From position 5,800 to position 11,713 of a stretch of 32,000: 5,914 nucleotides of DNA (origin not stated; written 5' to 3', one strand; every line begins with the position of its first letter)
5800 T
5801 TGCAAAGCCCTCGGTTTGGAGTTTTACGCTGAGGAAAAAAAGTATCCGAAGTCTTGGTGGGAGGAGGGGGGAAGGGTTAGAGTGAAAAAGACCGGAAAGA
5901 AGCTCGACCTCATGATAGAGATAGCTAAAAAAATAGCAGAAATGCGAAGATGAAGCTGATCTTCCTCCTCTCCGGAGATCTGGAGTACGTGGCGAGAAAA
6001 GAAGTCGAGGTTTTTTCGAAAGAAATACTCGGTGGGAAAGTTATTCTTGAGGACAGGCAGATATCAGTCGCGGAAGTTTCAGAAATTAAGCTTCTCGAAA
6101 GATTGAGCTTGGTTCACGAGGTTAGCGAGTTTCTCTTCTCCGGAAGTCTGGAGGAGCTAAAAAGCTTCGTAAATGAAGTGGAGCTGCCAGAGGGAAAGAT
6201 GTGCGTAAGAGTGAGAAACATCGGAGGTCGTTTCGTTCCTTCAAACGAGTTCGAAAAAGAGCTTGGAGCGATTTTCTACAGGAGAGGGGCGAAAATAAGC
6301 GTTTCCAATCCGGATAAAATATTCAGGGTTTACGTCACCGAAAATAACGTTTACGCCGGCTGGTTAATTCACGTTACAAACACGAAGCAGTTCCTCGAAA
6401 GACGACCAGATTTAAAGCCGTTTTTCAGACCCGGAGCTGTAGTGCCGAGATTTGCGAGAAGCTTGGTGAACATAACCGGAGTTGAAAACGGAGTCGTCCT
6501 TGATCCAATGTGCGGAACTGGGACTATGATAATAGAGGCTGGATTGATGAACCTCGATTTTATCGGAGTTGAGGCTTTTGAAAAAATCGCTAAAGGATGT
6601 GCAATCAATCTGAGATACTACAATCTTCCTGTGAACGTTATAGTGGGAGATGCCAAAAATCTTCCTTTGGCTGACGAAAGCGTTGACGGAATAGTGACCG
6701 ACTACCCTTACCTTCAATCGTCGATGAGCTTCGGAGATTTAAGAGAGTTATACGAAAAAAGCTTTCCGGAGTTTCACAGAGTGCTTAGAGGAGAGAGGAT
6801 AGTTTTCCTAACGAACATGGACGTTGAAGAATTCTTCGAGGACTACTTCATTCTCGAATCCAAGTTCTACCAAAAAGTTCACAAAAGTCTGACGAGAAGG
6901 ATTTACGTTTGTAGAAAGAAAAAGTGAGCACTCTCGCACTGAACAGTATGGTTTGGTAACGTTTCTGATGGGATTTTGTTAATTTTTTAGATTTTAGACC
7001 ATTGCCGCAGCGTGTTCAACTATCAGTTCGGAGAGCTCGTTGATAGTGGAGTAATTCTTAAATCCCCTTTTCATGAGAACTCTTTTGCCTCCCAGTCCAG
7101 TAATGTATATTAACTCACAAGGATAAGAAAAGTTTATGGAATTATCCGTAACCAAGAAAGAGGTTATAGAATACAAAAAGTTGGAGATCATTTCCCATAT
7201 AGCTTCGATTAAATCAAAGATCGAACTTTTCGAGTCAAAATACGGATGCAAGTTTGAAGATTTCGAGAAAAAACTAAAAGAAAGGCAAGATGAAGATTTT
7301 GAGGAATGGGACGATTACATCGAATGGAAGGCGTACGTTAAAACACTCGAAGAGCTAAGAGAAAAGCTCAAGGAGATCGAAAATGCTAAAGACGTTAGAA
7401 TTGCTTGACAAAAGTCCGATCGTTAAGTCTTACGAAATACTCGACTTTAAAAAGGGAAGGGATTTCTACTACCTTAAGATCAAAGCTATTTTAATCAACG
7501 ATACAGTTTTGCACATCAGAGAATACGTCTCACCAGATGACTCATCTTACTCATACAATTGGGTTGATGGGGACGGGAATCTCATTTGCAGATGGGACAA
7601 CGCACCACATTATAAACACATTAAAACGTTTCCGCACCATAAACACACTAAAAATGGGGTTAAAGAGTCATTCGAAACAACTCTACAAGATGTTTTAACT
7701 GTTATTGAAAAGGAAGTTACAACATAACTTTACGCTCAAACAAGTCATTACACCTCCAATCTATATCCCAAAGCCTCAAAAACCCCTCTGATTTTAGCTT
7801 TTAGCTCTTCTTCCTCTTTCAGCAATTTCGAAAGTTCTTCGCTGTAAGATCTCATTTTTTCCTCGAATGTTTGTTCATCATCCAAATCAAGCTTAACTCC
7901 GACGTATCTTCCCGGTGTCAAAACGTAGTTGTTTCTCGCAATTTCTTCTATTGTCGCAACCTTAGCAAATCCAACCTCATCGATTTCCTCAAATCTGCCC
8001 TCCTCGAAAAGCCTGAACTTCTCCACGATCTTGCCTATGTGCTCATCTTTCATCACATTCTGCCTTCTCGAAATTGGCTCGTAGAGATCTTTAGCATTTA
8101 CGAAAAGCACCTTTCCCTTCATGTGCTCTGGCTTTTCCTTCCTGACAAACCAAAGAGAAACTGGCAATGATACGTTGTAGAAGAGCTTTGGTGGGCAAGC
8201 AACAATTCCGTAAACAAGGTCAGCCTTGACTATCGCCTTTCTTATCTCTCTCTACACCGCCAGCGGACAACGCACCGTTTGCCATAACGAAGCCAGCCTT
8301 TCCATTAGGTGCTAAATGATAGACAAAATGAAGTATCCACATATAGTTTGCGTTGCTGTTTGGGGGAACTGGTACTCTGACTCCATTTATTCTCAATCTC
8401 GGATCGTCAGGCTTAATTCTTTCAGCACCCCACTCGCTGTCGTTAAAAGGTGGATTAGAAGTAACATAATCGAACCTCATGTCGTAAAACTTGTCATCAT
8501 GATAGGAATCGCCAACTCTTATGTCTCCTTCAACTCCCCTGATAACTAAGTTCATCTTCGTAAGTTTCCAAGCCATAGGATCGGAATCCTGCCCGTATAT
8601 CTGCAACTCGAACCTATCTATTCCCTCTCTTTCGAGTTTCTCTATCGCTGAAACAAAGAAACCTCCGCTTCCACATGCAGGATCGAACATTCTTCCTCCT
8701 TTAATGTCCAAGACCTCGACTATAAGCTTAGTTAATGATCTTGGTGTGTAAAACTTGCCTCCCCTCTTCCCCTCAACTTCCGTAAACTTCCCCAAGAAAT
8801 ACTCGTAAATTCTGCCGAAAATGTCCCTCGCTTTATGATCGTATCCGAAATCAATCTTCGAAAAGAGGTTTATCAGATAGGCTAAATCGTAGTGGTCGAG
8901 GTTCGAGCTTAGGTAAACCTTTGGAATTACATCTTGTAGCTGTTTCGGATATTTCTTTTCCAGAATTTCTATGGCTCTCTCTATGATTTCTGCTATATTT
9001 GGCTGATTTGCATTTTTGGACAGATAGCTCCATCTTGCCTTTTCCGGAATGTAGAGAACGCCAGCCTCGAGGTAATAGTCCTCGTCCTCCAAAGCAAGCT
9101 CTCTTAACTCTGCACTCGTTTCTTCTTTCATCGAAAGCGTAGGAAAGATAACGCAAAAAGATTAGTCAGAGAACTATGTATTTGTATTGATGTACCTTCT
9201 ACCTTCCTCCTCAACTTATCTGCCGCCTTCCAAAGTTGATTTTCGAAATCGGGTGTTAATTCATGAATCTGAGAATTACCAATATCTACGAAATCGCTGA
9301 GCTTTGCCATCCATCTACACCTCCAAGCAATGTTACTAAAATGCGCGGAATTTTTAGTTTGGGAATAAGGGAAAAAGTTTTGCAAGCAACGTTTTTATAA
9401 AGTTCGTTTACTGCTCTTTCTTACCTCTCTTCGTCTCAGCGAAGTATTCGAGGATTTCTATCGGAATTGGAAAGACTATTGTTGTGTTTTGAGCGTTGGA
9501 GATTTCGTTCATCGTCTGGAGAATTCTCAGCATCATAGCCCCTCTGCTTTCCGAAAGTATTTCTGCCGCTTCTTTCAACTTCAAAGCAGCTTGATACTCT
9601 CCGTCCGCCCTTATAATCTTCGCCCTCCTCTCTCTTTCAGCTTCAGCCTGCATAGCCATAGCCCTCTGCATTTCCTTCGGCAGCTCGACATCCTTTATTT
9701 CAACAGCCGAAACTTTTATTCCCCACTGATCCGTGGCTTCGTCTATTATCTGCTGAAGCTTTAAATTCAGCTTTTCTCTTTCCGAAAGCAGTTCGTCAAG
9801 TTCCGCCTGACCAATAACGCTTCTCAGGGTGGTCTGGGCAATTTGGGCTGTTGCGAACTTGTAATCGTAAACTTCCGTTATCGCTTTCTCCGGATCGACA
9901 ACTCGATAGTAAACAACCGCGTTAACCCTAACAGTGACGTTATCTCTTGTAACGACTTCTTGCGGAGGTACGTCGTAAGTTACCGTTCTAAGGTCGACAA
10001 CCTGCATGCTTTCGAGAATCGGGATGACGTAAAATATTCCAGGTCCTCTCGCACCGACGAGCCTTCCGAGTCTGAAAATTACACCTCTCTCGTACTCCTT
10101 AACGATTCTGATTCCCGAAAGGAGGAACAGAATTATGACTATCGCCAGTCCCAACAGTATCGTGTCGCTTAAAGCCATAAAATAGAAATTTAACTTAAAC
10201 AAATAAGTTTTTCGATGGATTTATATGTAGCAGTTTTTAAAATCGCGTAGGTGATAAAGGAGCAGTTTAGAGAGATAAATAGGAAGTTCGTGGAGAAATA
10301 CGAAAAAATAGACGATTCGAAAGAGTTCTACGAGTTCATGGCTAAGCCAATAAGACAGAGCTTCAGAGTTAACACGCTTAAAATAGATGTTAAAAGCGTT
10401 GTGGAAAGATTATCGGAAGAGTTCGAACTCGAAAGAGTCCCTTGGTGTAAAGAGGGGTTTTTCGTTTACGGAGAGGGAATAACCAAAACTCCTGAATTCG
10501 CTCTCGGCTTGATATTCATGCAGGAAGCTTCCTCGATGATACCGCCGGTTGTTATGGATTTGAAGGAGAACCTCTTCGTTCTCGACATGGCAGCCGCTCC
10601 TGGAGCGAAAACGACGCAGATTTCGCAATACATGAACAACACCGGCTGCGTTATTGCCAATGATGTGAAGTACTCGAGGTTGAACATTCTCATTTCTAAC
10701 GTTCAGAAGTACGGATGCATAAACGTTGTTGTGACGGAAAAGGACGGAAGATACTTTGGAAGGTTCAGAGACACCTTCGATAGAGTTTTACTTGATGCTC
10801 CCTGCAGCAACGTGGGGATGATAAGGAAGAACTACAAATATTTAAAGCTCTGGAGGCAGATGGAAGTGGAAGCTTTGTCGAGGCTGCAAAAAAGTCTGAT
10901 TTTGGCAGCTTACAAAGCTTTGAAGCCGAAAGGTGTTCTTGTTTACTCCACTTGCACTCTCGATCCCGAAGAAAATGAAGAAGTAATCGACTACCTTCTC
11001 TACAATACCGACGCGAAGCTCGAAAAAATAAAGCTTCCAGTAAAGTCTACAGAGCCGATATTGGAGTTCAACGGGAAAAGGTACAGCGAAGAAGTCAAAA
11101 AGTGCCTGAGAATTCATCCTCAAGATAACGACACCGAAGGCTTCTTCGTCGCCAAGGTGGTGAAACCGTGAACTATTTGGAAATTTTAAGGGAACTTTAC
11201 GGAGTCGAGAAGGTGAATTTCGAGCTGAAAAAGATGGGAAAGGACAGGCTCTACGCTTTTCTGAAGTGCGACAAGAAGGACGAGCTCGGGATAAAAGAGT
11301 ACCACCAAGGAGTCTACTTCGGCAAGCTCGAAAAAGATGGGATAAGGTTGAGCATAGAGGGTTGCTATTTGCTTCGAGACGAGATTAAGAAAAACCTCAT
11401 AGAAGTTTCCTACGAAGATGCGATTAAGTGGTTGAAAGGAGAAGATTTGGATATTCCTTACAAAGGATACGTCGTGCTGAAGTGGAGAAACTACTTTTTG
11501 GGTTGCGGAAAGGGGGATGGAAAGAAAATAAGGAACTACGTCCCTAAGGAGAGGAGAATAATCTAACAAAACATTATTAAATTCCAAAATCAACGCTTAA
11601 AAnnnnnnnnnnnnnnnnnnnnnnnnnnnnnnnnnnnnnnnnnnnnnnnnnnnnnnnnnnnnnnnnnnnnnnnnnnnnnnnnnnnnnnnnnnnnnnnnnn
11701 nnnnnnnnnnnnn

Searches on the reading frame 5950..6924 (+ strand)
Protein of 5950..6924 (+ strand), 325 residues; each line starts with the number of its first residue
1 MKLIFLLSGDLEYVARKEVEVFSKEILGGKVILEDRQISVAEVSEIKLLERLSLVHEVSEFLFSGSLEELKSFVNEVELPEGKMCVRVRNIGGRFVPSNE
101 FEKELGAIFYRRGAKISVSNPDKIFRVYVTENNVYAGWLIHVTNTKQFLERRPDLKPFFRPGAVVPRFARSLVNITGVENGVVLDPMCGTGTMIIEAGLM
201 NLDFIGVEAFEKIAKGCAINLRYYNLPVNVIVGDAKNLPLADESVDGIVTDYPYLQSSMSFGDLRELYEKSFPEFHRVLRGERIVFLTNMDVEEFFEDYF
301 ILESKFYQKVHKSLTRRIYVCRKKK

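Call 29: search_protein_families(library=pfam, proteins=[window:5950-6924:+])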
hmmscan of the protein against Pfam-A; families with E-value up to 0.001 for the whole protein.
window:5950-6924:+ (325 aa): 5 families
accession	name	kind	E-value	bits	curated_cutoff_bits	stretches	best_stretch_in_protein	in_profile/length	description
PF01170.24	UPF0020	-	2.1e-28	99.8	22.3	1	154-316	2-195/197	RMKL-like, methyltransferase domain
PF13649.12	Methyltransf_25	-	3e-07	31.5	27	1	183-264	1-82/97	Methyltransferase domain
PF01555.25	N6_N4_Mtase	-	3.9e-07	30.7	26.7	1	168-214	170-216/221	DNA methylase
PF13847.12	Methyltransf_31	-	1.6e-06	28.3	27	1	180-296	4-119/145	Methyltransferase domain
PF08241.18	Methyltransf_11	-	6.8e-06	27.1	21.2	1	184-280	1-88/95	Methyltransferase domain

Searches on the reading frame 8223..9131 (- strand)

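Call 29: search_protein_families(library=pfam, proteins=[window:8223-9131:-])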
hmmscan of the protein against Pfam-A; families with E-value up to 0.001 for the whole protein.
window:8223-9131:- (303 aa): 6 families
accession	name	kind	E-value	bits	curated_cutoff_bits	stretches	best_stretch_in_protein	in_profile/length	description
PF02384.22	N6_Mtase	-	1.3e-68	232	20.4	1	101-296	2-196/311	N-6 DNA Methylase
PF05175.20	MTS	-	1.8e-06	28.2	23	1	134-232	20-111/170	Methyltransferase small domain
PF12161.14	HsdM_N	-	3.8e-06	28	24.5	1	17-90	62-135/135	HsdM N-terminal domain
PF01170.24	UPF0020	-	5.3e-05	23.4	22.3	1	145-231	29-133/197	RMKL-like, methyltransferase domain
PF20473.4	MmeI_Mtase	-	0.00011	21.9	27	0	143-168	18-43/259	MmeI, DNA-methyltransferase domain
PF07669.17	Eco57I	-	0.00057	20.5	25.3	0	178-286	3-137/171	Eco57I restriction-modification methylase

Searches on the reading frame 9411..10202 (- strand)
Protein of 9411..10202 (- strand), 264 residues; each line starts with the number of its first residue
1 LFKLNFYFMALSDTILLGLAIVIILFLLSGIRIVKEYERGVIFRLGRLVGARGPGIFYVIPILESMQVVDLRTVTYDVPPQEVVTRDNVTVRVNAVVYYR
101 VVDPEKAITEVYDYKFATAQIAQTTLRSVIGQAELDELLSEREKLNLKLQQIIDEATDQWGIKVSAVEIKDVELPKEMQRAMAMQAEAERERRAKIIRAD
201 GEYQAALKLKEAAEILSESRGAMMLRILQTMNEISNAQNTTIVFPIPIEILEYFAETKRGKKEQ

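Call 12: search_protein_families(library=pfam, proteins=[window:9411-10202:-])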
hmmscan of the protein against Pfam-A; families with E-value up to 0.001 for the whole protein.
window:9411-10202:- (264 aa): 2 families
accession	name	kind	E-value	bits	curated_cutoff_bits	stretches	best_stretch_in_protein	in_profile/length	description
PF01145.31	Band_7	-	5.8e-45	153.9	23.6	1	33-202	2-175/176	SPFH domain / Band 7 family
PF13421.11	Band_7_1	-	6.9e-07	29.5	24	1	88-186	98-207/211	SPFH domain-Band 7 family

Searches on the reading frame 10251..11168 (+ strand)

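Call 12: search_protein_families(library=pfam, proteins=[window:10251-11168:+])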
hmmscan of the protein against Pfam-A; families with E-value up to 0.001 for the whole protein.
window:10251-11168:+ (306 aa): 5 families
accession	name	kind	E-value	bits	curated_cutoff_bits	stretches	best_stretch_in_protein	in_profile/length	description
PF01189.24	Methyltr_RsmB-F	-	2.5e-52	177.9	27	1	101-303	3-198/199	16S rRNA methyltransferase RsmB/F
PF17125.10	Methyltr_RsmF_N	-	1.2e-18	67.7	34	1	10-93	2-86/86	N-terminal domain of 16S rRNA methyltransferase RsmF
PF01728.25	FtsJ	-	6.2e-06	26.7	24.1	1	104-248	19-151/181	FtsJ-like methyltransferase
PF13847.12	Methyltransf_31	-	1.4e-05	25.3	27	1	105-241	2-114/145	Methyltransferase domain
PF22458.1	RsmF-B_ferredox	-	0.0006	20.3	27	0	29-71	23-66/74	Methyltr_RsmF/B-like, ferredoxin-like domain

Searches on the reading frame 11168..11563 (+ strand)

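Call 12: search_protein_families(library=pfam, proteins=[window:11168-11563:+])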
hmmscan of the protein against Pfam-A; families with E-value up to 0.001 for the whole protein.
window:11168-11563:+ (132 aa): 1 family
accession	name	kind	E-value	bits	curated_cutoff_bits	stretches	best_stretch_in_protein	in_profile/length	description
PF13636.12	Methyltranf_PUA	-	7e-14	52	27.6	1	85-131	1-49/49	RNA-binding PUA-like domain of methyltransferase RsmF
